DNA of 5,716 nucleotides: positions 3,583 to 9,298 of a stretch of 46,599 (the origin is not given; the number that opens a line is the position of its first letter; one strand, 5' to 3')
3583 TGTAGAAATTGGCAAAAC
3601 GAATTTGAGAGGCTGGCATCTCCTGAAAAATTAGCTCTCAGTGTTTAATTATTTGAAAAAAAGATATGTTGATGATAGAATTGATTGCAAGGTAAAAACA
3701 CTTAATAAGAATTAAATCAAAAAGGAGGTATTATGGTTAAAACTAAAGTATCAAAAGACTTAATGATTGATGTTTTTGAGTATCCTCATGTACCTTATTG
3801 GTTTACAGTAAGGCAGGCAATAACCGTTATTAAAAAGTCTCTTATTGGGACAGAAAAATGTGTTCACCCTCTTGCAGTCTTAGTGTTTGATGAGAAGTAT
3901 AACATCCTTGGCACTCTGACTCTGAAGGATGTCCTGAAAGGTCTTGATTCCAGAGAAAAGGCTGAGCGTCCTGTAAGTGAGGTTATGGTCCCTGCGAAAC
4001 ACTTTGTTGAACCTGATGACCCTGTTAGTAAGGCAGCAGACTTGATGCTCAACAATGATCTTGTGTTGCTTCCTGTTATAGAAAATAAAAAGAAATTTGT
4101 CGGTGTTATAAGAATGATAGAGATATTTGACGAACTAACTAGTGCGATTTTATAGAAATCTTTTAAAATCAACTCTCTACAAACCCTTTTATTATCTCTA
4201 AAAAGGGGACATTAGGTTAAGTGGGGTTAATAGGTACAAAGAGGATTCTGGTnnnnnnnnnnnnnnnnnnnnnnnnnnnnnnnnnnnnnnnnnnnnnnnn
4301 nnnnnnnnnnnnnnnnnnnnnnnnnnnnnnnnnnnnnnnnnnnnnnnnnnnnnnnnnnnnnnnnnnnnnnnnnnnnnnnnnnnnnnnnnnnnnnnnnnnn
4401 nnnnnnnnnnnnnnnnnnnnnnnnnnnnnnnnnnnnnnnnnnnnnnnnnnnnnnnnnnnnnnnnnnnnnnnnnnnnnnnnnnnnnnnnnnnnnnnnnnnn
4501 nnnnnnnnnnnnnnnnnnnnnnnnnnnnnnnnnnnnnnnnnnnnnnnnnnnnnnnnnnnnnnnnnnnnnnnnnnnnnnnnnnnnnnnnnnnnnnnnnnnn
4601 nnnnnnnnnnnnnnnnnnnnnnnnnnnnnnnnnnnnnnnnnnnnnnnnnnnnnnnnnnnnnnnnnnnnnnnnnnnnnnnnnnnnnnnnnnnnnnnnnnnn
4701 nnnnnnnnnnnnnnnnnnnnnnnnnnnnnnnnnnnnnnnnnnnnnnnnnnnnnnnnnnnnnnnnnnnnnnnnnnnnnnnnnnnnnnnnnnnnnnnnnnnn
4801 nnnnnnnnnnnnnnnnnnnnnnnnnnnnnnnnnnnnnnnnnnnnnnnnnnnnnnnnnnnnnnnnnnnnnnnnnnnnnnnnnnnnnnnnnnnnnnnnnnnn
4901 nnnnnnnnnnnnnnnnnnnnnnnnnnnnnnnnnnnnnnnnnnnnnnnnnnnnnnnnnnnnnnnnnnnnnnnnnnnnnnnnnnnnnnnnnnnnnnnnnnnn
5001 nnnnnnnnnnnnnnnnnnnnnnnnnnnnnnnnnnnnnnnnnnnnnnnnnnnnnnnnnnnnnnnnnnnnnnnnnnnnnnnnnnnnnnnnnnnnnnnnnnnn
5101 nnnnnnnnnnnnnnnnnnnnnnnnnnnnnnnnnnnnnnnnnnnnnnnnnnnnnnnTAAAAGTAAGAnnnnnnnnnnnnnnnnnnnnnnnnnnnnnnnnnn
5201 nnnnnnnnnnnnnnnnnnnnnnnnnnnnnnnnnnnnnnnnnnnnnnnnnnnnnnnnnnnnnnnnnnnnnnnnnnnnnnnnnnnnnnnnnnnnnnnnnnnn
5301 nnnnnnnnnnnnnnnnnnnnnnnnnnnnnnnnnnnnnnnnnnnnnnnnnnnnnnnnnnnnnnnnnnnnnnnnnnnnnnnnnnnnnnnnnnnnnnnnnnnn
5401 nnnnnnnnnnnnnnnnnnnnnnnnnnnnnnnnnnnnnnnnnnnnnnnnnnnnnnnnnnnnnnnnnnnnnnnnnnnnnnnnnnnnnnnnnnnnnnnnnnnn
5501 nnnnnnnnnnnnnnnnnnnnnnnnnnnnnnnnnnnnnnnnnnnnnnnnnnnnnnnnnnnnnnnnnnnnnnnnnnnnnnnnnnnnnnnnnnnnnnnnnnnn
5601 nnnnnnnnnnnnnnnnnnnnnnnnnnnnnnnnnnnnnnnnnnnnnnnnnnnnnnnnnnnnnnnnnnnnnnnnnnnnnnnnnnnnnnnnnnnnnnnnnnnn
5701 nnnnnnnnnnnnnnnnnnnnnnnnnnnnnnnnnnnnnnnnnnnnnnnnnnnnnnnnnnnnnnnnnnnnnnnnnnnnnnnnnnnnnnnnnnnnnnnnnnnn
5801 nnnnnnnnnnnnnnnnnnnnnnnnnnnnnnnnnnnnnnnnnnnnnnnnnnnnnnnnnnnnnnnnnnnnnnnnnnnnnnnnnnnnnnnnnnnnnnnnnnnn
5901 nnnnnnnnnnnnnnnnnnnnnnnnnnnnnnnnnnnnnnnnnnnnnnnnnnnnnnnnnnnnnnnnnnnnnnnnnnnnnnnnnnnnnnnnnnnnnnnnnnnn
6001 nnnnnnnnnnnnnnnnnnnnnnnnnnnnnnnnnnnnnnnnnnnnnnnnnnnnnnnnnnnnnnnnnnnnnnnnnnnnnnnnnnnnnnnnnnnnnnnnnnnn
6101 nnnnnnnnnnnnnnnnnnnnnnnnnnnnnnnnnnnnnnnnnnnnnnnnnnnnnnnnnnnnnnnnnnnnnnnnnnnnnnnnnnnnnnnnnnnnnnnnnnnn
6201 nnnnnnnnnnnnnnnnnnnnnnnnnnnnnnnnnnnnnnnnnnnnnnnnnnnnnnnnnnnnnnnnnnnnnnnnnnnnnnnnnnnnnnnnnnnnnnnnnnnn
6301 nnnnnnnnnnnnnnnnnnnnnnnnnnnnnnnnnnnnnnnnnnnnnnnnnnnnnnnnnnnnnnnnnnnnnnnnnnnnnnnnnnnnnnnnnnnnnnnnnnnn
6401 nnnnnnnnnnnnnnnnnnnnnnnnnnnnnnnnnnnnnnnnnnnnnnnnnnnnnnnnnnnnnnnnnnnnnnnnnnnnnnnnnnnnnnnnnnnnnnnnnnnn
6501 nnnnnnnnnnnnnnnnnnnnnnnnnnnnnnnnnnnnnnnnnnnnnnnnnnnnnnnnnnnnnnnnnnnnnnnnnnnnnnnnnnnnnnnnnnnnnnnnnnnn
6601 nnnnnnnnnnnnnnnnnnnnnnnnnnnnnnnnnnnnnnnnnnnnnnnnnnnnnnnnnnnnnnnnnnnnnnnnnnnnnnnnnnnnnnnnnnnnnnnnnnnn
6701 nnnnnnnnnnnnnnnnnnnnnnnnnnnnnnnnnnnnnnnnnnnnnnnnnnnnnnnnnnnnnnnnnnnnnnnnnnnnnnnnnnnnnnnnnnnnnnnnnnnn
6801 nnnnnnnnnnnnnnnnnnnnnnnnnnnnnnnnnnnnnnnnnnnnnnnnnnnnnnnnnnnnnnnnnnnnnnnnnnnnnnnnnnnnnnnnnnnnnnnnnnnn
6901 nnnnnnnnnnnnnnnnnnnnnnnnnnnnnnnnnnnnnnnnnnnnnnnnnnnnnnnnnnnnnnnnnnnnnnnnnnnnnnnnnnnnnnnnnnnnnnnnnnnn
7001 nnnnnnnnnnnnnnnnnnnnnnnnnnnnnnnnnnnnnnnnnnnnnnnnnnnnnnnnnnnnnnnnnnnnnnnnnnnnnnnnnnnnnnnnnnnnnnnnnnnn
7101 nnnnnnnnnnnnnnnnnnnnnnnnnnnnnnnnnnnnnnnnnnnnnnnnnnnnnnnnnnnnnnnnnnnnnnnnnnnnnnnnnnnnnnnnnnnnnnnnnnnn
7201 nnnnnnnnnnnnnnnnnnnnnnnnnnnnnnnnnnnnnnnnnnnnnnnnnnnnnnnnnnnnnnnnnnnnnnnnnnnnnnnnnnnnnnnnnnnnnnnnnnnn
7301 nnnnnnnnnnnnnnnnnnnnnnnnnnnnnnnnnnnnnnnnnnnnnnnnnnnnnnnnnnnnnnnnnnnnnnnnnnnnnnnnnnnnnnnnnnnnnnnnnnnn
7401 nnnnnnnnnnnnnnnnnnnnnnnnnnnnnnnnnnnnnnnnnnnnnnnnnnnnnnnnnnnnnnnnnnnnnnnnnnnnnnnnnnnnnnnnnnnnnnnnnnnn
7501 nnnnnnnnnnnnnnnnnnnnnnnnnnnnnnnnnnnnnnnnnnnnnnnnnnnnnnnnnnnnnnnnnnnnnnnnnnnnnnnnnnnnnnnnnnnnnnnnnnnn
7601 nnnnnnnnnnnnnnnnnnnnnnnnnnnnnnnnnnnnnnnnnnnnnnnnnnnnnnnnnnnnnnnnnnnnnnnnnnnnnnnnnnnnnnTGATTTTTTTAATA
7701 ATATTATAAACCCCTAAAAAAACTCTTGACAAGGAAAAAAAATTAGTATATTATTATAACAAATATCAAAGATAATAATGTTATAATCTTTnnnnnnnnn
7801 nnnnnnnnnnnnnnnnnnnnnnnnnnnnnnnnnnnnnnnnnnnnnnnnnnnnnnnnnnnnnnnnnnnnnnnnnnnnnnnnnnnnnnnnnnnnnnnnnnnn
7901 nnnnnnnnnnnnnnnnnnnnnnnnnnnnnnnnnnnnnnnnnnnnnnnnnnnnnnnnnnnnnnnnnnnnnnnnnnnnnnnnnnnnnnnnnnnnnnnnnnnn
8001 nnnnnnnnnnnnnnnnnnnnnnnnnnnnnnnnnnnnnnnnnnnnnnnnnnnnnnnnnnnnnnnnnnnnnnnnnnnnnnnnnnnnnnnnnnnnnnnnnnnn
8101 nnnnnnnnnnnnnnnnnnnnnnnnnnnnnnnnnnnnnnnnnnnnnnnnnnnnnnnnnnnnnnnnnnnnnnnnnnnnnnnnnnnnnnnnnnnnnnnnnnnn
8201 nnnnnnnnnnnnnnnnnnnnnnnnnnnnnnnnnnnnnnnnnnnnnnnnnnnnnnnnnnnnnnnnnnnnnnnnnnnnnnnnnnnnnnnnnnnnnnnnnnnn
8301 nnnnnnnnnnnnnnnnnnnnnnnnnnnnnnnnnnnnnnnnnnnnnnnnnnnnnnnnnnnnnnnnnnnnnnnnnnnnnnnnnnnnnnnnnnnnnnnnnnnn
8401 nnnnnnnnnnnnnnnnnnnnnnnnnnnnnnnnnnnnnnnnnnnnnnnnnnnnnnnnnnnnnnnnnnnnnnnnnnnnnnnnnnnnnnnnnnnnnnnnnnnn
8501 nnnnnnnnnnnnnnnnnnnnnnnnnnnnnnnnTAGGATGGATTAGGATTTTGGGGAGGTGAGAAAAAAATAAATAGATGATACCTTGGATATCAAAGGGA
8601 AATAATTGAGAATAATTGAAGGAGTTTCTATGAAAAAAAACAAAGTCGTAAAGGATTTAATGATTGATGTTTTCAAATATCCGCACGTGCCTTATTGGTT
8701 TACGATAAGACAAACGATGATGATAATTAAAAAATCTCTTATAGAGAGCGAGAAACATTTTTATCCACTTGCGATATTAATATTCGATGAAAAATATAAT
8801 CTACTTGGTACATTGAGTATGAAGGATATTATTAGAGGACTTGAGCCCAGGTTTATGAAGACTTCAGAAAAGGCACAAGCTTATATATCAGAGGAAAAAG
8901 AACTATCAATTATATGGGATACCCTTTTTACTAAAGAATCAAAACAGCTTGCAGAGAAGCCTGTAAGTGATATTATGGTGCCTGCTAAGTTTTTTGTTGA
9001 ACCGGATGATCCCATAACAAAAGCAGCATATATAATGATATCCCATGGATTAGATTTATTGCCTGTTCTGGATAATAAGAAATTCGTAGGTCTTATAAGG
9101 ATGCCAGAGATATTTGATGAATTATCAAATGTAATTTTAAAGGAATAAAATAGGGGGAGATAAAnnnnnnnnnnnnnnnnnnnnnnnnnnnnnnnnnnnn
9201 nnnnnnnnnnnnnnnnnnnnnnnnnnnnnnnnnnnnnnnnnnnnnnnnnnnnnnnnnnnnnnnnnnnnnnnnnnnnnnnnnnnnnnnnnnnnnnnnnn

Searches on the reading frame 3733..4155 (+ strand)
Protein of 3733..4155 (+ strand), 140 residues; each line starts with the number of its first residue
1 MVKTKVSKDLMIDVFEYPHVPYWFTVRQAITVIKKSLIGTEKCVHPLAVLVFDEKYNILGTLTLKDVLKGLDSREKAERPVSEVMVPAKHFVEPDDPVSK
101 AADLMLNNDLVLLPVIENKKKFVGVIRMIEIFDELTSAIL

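Call 82: search_protein_families(library=pfam, proteins=[window:3733-4155:+], max_evalue=0.00001)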
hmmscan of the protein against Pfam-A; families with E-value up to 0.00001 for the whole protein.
window:3733-4155:+ (140 aa): 1 family
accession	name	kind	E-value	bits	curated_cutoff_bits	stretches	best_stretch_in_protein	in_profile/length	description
PF00571.33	CBS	-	6e-13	49.3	24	1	81-135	1-55/57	CBS domain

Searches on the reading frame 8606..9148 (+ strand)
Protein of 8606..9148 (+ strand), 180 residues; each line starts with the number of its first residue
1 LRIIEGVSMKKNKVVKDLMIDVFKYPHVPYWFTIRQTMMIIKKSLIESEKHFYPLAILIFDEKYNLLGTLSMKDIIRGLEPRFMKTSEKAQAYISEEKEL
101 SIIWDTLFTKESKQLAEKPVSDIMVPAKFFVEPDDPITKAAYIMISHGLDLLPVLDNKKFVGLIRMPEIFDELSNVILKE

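Call 82: search_protein_families(library=pfam, proteins=[window:8606-9148:+], max_evalue=0.00001)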
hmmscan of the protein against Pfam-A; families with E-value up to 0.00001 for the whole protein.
window:8606-9148:+ (180 aa): 1 family
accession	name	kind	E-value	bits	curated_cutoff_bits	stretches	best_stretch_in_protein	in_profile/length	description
PF00571.33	CBS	-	2.2e-12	47.6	24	1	120-174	1-56/57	CBS domain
